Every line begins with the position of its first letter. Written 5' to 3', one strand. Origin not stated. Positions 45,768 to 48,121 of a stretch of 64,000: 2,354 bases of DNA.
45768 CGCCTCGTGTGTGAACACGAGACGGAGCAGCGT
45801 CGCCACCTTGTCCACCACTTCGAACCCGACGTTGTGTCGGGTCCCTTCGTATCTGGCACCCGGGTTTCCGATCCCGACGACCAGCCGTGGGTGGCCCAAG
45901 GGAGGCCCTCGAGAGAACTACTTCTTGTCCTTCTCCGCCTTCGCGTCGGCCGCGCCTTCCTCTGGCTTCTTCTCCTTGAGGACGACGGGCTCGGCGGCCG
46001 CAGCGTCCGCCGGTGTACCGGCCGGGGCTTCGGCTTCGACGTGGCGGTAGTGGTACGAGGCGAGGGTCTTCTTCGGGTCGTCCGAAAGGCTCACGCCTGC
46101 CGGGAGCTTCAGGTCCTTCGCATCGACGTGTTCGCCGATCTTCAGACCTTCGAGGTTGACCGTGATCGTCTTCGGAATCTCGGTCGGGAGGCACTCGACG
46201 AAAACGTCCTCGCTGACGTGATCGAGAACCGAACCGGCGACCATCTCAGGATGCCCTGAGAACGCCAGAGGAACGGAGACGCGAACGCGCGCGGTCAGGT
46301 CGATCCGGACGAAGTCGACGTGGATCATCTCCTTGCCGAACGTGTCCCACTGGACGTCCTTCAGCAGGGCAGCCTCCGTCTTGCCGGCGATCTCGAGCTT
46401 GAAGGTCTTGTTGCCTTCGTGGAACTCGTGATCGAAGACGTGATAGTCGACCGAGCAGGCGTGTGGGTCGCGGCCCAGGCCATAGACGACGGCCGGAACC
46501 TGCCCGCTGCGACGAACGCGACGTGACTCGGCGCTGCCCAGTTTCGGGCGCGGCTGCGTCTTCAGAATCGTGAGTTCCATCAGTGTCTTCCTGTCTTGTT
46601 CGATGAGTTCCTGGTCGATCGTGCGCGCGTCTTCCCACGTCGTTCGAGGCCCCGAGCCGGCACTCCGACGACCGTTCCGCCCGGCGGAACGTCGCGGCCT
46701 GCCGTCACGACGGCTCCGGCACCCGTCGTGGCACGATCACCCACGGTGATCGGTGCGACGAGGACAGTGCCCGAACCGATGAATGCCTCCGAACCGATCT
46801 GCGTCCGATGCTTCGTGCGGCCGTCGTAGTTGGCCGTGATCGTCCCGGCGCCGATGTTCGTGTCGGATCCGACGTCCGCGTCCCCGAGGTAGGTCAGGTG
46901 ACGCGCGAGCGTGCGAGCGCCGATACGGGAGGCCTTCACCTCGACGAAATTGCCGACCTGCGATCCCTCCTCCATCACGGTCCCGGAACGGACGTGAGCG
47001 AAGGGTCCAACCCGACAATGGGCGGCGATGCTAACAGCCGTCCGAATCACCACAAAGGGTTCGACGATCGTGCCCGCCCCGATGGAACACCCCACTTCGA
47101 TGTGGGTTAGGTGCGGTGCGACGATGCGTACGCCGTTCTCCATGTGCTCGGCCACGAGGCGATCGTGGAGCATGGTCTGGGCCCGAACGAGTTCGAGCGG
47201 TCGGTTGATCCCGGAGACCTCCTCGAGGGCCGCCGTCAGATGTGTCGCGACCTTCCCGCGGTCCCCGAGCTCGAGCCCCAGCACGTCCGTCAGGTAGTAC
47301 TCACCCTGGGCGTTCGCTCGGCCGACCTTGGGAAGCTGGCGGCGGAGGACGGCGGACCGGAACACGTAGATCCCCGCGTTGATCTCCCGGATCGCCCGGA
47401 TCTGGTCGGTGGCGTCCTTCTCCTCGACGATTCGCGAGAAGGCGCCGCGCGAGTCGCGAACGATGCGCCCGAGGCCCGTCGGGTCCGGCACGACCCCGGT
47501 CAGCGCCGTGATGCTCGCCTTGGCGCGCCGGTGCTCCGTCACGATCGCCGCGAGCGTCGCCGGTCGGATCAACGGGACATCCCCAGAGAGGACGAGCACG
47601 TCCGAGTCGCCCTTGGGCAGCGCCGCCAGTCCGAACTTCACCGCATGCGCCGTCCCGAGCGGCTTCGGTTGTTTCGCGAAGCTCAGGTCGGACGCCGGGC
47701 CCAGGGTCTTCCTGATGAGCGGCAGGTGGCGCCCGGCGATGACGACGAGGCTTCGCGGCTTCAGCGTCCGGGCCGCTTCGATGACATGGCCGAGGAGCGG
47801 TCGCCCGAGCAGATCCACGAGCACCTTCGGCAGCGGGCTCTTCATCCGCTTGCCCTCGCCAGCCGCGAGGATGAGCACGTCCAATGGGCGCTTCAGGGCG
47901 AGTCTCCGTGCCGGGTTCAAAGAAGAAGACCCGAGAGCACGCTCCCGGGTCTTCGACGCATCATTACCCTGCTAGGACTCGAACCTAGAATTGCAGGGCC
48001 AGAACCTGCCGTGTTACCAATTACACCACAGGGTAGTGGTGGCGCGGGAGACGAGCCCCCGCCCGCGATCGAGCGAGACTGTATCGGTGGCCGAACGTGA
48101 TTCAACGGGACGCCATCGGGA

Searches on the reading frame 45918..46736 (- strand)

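Call 98: search_protein_families(library=pfam, proteins=[window:45918-46736:-], max_evalue=0.0001)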
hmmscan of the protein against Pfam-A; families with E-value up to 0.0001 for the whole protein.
window:45918-46736:- (272 aa): 2 families
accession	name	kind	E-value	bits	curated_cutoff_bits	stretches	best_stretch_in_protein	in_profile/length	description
PF14693.11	Ribosomal_TL5_C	-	3e-20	72.8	27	1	151-228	2-80/84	Ribosomal protein TL5, C-terminal domain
PF01386.24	Ribosomal_L25p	-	1.5e-19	70.7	23.6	1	58-142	1-82/82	Ribosomal L25p family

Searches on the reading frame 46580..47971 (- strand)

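Call 97: search_protein_families(library=pfam, proteins=[window:46580-47971:-], max_evalue=0.0001)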
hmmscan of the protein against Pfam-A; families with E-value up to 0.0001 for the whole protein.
window:46580-47971:- (463 aa): 5 families
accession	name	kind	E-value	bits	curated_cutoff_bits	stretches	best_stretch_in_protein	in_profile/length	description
PF12804.13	NTP_transf_3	-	2.1e-19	70.7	27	1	32-158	1-122/160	MobA-like NTP transferase domain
PF00483.29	NTP_transferase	-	1.8e-18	67.4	21.2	1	33-231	3-206/245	Nucleotidyl transferase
PF00132.30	Hexapep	-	2.3e-18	65.5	27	2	390-423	2-35/36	Bacterial transferase hexapeptide (six repeats)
PF01128.25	IspD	-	3.6e-11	43.7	27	1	32-157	3-128/221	2-C-methyl-D-erythritol 4-phosphate cytidylyltransferase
PF14602.12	Hexapep_2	-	2.4e-05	24.4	27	1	391-424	3-34/34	Hexapeptide repeat of succinyl-transferase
